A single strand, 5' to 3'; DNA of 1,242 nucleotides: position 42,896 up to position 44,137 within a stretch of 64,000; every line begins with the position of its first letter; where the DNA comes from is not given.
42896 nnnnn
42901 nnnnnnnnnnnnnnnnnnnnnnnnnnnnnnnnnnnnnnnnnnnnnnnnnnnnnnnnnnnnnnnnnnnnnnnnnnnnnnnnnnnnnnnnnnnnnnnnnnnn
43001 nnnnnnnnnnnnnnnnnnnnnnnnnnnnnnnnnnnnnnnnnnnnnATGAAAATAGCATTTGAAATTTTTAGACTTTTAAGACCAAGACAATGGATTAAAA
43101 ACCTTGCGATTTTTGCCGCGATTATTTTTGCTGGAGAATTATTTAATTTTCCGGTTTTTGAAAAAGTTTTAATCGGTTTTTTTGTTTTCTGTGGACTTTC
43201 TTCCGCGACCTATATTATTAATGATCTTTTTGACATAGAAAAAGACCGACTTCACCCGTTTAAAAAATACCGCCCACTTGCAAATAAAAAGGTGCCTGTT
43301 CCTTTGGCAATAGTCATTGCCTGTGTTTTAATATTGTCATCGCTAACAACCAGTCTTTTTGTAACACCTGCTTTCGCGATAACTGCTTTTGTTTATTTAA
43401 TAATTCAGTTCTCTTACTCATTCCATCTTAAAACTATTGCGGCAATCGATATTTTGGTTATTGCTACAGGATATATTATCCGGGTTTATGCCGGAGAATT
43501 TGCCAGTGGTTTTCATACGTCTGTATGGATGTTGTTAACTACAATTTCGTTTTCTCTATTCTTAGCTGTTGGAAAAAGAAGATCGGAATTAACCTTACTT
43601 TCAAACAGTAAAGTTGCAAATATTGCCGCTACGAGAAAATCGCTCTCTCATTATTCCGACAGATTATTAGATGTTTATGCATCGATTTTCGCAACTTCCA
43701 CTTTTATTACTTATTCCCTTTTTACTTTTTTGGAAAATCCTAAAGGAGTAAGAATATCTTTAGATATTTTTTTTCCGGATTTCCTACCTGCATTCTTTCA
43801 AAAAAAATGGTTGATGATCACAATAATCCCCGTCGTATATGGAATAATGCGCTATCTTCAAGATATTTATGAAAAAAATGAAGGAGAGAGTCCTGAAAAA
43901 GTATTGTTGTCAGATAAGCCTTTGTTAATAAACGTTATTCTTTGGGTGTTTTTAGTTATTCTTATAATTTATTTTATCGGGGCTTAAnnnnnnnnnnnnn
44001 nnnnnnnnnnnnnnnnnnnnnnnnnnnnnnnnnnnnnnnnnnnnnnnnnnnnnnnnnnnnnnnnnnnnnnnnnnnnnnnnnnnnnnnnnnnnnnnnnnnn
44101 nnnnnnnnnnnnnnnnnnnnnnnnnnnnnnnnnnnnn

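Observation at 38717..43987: Operon for lipid-linked glycan assembly: processive GT2 (QxxRW), ArnT/PMT-like GT-C, WecA-like initiating transferase and a decaprenyl-phosphoribose-synthase-like UbiA enzyme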

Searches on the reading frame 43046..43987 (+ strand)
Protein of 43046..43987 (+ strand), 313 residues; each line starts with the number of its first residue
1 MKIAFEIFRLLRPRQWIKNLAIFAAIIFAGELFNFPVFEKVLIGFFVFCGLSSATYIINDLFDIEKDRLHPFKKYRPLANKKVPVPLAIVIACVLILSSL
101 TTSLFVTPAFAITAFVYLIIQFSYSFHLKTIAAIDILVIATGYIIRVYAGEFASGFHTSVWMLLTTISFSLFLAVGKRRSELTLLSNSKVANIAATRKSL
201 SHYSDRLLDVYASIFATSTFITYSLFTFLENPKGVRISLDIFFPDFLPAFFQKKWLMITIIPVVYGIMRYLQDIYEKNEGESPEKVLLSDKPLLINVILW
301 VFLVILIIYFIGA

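Call 3: search_protein_families(library=pfam, proteins=[window:43046-43987:+], max_evalue=0.01)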
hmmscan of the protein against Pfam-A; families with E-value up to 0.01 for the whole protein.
window:43046-43987:+ (313 aa): 1 family
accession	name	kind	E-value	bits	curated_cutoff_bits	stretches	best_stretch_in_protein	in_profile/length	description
PF01040.23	UbiA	-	1.9e-19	70.4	34.2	1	23-175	6-157/250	UbiA prenyltransferase family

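Call 4: search_protein_families(library=ncbifam, proteins=[window:43046-43987:+], max_evalue=0.01)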
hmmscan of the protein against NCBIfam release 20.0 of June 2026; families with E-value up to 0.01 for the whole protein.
window:43046-43987:+ (313 aa): 15 families
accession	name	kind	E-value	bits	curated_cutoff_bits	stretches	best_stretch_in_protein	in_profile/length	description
NF008978.0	PRK12324.1-4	equivalog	7e-70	235.5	207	1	6-310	34-321/322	decaprenyl-phosphate phosphoribosyltransferase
NF008977.0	PRK12324.1-2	equivalog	6.9e-63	212.8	234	1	5-309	3-288/297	decaprenyl-phosphate phosphoribosyltransferase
NF008976.0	PRK12324.1-1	equivalog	3e-54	184.5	474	1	5-310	19-305/306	decaprenyl-phosphate phosphoribosyltransferase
NF006088.0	PRK08238.1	equivalog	1.9e-48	165.3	351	1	7-193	195-381/482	UbiA family prenyltransferase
NF009523.0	PRK12884.1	equivalog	4e-12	45.9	269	1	7-171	7-167/279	prenyltransferase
TIGR01473.1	cyoE_ctaB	equivalog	2.7e-08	33.9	210.3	1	9-137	5-135/281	heme o synthase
NF005742.0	PRK07566.1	equivalog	8.2e-08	31.7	313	1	6-171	30-201/315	chlorophyll synthase ChlG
TIGR01475.1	ubiA_other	subfamily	9.7e-06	25.2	180.8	1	22-172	21-170/282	UbiA-like polyprenyltransferase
NF009522.0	PRK12883.1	equivalog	1.6e-05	24.5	353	1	34-141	32-137/279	geranylgeranylglycerol-phosphate geranylgeranyltransferase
NF009521.0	PRK12882.1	equivalog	2.2e-05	23.9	296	1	20-140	22-138/280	geranylgeranylglycerol-phosphate geranylgeranyltransferase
TIGR01474.1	ubiA_proteo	equivalog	3.2e-05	23.6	275.45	1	26-136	27-137/282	4-hydroxybenzoate octaprenyltransferase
NF009516.0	PRK12875.1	equivalog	6e-05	22.3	205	1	7-137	20-155/292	prenyltransferase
NF009609.0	PRK13106.1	equivalog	0.00011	21.8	349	1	33-174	44-185/301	prenyltransferase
NF009514.0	PRK12873.1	equivalog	0.00011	21.6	246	1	45-106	51-114/297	4-hydroxybenzoate polyprenyltransferase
NF009513.0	PRK12872.1-3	equivalog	0.0006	19.4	288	1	51-169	65-181/293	prenyltransferase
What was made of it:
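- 43046..43987 (+): DPPRS/PPPRS-type enzyme: PRPP:polyprenyl-phosphate 5-phosphoribosyltransferase of the UbiA superfamily. NF008978 at 235.5 bits, above its cutoff of 207 (call 4).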

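Call 10: search_solved_structures(query=window:43046-43987:+, max_evalue=0.01, show_alignments=1)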
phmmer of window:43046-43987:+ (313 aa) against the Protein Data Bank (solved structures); distinct sequences matched with E-value up to 0.01: 3.
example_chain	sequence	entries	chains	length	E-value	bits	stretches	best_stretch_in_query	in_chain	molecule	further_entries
8j8j_D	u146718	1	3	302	5.9e-44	153.9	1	7-304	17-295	Decaprenyl-phosphate phosphoribosyltransferase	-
8j8k_A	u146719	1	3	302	1e-33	120.3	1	7-229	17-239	Decaprenyl-phosphate phosphoribosyltransferase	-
6m31_A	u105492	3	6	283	7.5e-05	25.5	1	32-139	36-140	Digeranylgeranylglyceryl phosphate synthase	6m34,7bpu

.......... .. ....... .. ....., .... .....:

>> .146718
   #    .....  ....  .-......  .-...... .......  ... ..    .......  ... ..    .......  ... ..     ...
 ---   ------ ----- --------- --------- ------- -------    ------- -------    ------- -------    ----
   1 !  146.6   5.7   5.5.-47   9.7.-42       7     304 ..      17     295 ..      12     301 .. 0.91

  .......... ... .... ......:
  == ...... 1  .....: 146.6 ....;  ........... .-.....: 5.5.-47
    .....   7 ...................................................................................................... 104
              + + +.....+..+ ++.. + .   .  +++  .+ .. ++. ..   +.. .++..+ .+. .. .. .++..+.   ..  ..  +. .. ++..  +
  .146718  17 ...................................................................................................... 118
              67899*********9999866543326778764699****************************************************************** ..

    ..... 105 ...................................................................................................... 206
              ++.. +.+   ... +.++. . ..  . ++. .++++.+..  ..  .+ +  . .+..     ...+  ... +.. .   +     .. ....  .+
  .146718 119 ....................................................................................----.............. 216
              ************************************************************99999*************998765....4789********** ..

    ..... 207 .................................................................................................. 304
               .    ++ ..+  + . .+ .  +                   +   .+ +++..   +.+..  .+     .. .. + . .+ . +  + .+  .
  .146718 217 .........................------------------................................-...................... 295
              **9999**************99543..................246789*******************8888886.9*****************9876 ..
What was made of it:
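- On DPPRS/PPPRS (PRPP:polyprenyl-phosphate 5-phosphoribosyltransferase, UbiA superfamily): 8j8j matches at E=5.9e-44 over residues 7-304 (call 10).
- Full-length match to Rv3806c (call 10).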

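Call 16: find_encoding_contigs(protein=window:43046-43987:+, flank=10000, max_places=6)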
Protein window:43046-43987:+ (313 aa): 3 contigs read that carry it; 1 place shown.
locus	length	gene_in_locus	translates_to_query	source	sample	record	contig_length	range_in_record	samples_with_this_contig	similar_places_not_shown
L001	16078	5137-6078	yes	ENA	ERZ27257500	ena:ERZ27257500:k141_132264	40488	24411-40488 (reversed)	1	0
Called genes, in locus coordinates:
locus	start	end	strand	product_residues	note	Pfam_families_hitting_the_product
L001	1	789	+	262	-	?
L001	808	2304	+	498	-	PF13632:Glyco_trans_2_3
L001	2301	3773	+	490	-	PF02366:PMT (weak), PF13231:PMT_2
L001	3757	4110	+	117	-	-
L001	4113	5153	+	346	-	PF00953:Glycos_transf_4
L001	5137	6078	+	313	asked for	PF01040:UbiA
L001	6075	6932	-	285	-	PF08308:PEGA (weak), PF08239:SH3_3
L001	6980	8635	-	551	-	PF00118:Cpn60_TCP1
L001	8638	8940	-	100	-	PF00166:Cpn10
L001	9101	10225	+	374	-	-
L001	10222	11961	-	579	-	PF00009:GTP_EFTU, PF00071:Ras (weak), PF22042:EF-G_D2 (weak), PF03144:GTP_EFTU_D2, PF14492:EFG_III (faint), PF00679:EFG_C, PF06421:LepA_C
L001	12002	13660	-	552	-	PF03023:MurJ, PF13440:Polysacc_synt_3 (weak)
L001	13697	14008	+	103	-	-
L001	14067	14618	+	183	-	PF05137:PilN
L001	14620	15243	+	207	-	PF04350:PilO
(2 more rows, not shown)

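Call 17: find_homologous_proteins(query=window:43046-43987:+, max_evalue=1e-10)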
Query window:43046-43987:+ (313 aa): 6421 proteins with E <= 1e-10 among 8000 candidates; the best 120 are listed.
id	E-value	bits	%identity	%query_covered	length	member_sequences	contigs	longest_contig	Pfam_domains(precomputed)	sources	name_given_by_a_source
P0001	1.3e-195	667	100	100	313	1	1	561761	PF01040.24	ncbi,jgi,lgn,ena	-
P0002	4.8e-188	642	95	100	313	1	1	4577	PF01040.24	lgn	-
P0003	5.5e-150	517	75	99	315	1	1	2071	PF01040.24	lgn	-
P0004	1.7e-148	512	75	99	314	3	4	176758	PF01040.24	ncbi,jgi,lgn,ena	-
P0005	2.4e-148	511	75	99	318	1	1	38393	PF01040.24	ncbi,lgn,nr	ncbi:MAG: decaprenyl-phosphate phosphoribosyltransferase [Patescibacteria group bacterium]|nr:decapr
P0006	3.3e-148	511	73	100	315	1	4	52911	PF01040.24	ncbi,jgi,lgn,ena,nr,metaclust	ncbi:MAG TPA: decaprenyl-phosphate phosphoribosyltransferase [Patescibacteria group bacterium]|nr:de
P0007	3.6e-148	511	74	99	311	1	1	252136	PF01040.24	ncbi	-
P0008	3.6e-148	511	72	100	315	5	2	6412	PF01040.24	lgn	-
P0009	4.7e-148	510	76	100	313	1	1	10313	PF01040.24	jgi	jgi:4-hydroxybenzoate polyprenyltransferase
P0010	5.1e-148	510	75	99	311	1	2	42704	PF01040.24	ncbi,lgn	-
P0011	1.0e-147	509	74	100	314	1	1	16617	PF01040.24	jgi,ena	-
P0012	3.3e-147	508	72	99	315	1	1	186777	PF01040.24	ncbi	ncbi:MAG: decaprenyl-phosphate phosphoribosyltransferase [Candidatus Levyibacteriota bacterium]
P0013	3.6e-147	508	74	100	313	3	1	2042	PF01040.24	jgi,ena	-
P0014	3.8e-147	508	74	99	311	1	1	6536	PF01040.24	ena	-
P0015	4.3e-147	507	74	99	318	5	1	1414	PF01040.24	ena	-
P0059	3.1e-144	498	73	100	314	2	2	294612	PF01040.24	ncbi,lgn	-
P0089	4.2e-142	491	71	100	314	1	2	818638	PF01040.24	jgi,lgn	jgi:4-hydroxybenzoate polyprenyltransferase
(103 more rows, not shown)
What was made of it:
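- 43046..43987 (+): There are 6421 homologs at E<=1e-10, and the nearest are named decaprenyl-phosphate phosphoribosyltransferase in Levyibacteriota/Patescibacteria (call 17).
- JGI labels some homologs '4-hydroxybenzoate polyprenyltransferase' (call 17).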

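Call 33: find_encoding_contigs(protein=P0012, flank=10000, max_places=2)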
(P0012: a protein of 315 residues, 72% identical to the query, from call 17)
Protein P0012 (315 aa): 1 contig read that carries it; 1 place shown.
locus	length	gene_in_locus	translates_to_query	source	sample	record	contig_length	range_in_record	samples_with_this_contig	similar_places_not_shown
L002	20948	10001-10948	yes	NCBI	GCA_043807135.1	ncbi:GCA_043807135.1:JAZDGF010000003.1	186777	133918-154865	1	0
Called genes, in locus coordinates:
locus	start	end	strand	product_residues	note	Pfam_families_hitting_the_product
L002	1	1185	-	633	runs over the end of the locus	PF00012:HSP70, PF06723:MreB_Mbl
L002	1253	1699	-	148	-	PF01025:GrpE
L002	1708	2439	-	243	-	PF03444:WHD_HrcA (weak), PF01628:HrcA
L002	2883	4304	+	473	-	PF00133:tRNA-synt_1, PF01406:tRNA-synt_1e (weak), PF09334:tRNA-synt_1g, PF00133:tRNA-synt_1, PF01406:tRNA-synt_1e (weak)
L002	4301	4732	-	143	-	PF00293:NUDIX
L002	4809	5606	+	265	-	PF01026:TatD_DNase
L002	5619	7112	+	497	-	PF13632:Glyco_trans_2_3 (weak)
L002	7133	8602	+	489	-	PF13231:PMT_2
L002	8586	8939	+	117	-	-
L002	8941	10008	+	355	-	PF00953:Glycos_transf_4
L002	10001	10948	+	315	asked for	PF01040:UbiA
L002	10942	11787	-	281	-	PF08308:PEGA, PF08239:SH3_3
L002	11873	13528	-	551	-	PF00118:Cpn60_TCP1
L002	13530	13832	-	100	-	PF00166:Cpn10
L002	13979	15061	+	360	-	PF18911:PKD_4, PF00801:PKD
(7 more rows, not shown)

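Call 34: find_encoding_contigs(protein=P0089, flank=10000, max_places=2)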
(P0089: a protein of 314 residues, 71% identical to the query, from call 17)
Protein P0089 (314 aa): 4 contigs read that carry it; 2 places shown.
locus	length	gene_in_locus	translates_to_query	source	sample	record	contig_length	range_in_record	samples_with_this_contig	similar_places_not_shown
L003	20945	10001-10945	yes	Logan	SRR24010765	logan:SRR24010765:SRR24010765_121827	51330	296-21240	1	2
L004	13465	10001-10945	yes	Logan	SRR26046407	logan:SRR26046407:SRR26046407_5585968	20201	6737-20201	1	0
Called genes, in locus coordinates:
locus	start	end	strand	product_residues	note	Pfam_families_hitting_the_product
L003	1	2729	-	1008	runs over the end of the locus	?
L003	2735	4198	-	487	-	PF25984:BSH_YknX (faint), PF25967:RND-MFP_C (faint), PF25989:YknX_C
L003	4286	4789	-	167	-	-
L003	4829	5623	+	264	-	PF01026:TatD_DNase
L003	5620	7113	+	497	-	PF13632:Glyco_trans_2_3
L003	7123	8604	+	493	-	PF27757:Competence-induced_Ccs4_N, PF13231:PMT_2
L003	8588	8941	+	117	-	-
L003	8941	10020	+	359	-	PF00953:Glycos_transf_4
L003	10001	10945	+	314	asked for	PF01040:UbiA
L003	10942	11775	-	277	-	PF08308:PEGA (weak), PF08239:SH3_3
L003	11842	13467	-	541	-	PF00118:Cpn60_TCP1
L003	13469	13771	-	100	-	PF00166:Cpn10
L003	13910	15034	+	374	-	PF18911:PKD_4 (faint)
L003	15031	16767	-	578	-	PF00009:GTP_EFTU, PF00071:Ras, PF03144:GTP_EFTU_D2, PF14492:EFG_III (weak), PF00679:EFG_C, PF06421:LepA_C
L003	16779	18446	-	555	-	PF03023:MurJ, PF13440:Polysacc_synt_3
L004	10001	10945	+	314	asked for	PF01040:UbiA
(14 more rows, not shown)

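Call 35: find_encoding_contigs(protein=P0059, flank=10000, max_places=2)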
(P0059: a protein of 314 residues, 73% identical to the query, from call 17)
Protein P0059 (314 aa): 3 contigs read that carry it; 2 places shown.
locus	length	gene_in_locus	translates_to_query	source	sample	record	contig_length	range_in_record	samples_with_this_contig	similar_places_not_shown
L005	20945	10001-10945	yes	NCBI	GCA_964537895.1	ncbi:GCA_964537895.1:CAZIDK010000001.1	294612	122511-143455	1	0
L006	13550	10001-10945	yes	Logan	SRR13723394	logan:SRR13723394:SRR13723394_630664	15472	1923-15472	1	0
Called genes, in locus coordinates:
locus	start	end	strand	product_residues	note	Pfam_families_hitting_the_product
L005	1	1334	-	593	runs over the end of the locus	PF10502:Peptidase_S26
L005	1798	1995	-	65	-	PF00313:CSD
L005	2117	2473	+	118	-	-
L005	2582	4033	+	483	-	PF00133:tRNA-synt_1 (weak), PF09334:tRNA-synt_1g, PF00133:tRNA-synt_1, PF01406:tRNA-synt_1e (weak), PF19303:Anticodon_3 (weak), PF08264:Anticodon_1 (weak)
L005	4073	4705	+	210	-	-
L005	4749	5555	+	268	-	PF01026:TatD_DNase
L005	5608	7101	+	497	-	-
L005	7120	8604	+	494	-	PF27757:Competence-induced_Ccs4_N, PF02366:PMT, PF13231:PMT_2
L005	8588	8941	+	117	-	-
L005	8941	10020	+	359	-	PF00953:Glycos_transf_4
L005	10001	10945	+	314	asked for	PF01040:UbiA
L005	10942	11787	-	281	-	PF08308:PEGA (faint), PF08239:SH3_3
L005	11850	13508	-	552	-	PF00118:Cpn60_TCP1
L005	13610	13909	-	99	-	PF00166:Cpn10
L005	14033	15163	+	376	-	PF00801:PKD (faint)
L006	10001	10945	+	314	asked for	PF01040:UbiA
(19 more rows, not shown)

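Call 37: find_related_loci(query=A1, collection=genome_contigs, flank=10000)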
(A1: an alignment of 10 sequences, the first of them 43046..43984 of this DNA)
Query A1 (313 aa) in genome_contigs; peptide patterns used: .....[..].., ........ (x = any residue, [..] = any of these).
600 stretches matched a pattern (row limit reached: there are more); 589 encode a relative of the query (tblastn E <= 1e-3); the best 80 are kept; 80 distinct loci.
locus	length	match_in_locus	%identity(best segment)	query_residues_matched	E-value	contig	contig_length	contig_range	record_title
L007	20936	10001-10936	73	1-312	1e-152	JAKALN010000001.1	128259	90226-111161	MAG: bacterium isolate WY5.bin128 NODE_199_length_128259_cov_9.479966, whole genome shotgun sequence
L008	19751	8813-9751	73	1-312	8e-149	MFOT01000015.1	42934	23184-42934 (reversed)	MAG: Candidatus Levybacteria bacterium RIFCSPLOWO2_01_FULL_38_21 rifcsplowo2_01_scaffold_3245, whole genome shotgun sequ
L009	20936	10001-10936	72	1-312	3e-148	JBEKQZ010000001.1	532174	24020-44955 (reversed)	MAG: Candidatus Levyibacteriota bacterium isolate SPRUCE 49 SPRUCE_49_1, whole genome shotgun sequence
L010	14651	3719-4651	70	2-312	3e-146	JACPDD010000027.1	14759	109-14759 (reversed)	MAG: Candidatus Levyibacteriota bacterium isolate NC_groundwater_300_Ag_B-0.1um_39_8 S7_GD2017_3_B1_scaffold_1704, whole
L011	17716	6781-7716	71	1-311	3e-145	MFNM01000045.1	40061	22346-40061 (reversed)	MAG: Candidatus Levybacteria bacterium RIFCSPHIGHO2_01_FULL_37_33 rifcsphigho2_01_scaffold_7664, whole genome shotgun se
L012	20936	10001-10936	70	1-312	2e-140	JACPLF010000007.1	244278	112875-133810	MAG: Candidatus Levyibacteriota bacterium isolate NC_groundwater_514_Ag_S-0.1um_37_12 S35_SO-1_scaffold_285247, whole ge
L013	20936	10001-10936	67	1-311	6e-139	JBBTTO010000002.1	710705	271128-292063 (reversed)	MAG: Patescibacteria group bacterium isolate H52-bin062_1 H52_bin062_1_000000000002, whole genome shotgun sequence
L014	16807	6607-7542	68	2-313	1e-138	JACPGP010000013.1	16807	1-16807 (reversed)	MAG: Candidatus Levyibacteriota bacterium isolate NC_groundwater_391_Ag_B-0.1um_40_33 GD18-4_B1_scaffold_329407, whole g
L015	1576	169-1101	68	1-311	2e-149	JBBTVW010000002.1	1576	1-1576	MAG: Patescibacteria group bacterium isolate H43-bin095_1 H43_bin095_1_000000000002, whole genome shotgun sequence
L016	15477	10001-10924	67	6-313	8e-137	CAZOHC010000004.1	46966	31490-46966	MAG TPA_asm: uncultured Gammaproteobacteria bacterium isolate SRP144015_co1_130 genome assembly, contig: NODE_409_length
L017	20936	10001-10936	66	2-313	2e-133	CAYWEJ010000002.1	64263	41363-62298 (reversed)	MAG TPA_asm: uncultured Gammaproteobacteria bacterium isolate SRP192515_co1_134 genome assembly, contig: NODE_297_length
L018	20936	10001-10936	63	2-313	2e-127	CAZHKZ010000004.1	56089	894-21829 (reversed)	MAG TPA_asm: uncultured Gammaproteobacteria bacterium isolate SRP278252_co2_13 genome assembly, contig: NODE_933_length_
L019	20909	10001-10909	60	6-309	2e-123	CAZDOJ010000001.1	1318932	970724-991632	MAG TPA_asm: uncultured Gammaproteobacteria bacterium isolate SRP292972_co3_93 genome assembly, contig: NODE_1_length_13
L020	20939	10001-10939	58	1-313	4e-123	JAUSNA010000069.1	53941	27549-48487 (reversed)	MAG: Candidatus Levyibacteriota bacterium isolate E19_metabat.bin.104 E19_k141_378344, whole genome shotgun sequence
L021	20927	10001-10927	60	5-313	7e-123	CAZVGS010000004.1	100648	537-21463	MAG TPA_asm: uncultured Gammaproteobacteria bacterium isolate binchicken_co16_182 genome assembly, contig: NODE_347_leng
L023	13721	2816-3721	64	15-313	1e-119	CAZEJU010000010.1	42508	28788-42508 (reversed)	MAG TPA_asm: uncultured Gammaproteobacteria bacterium isolate binchicken_co105_439 genome assembly, contig: NODE_1038_le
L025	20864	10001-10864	59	6-294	3e-110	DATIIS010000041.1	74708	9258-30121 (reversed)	MAG TPA_asm: Candidatus Saccharimonadales bacterium isolate SMAG_U15671 k141_111530, whole genome shotgun sequence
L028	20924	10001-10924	49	1-312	1e-96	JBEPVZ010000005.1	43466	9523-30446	MAG: Candidatus Daviesbacteria bacterium isolate 22E.vamb.044 NODE_722_length_43466_cov_6.718896, whole genome shotgun s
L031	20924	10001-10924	50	1-312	7e-94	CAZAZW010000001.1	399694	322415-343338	MAG TPA_asm: uncultured Gammaproteobacteria bacterium isolate SRP090828_co2_161 genome assembly, contig: NODE_2_length_3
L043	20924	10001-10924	45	2-313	1e-87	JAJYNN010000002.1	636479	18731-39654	MAG: bacterium isolate DBS2-4.bin71 NODE_6_length_636479_cov_3.29991, whole genome shotgun sequence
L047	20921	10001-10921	46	2-309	1e-83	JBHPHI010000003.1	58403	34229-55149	Patescibacteria group bacterium isolate SAG AM-311-P01 NODE_3_length_58403_cov_31.354717, whole genome shotgun sequence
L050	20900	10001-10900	47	12-309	7e-82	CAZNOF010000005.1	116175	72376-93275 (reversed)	MAG TPA_asm: uncultured Pseudomonadales bacterium isolate SRP170004_co1_5 genome assembly, contig: NODE_170_length_11617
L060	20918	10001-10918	39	6-309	9e-66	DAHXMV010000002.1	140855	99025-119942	MAG TPA_asm: Candidatus Amesbacteria bacterium isolate clean1627 NODE_2_length_140855_cov_16.021005, whole genome shotgu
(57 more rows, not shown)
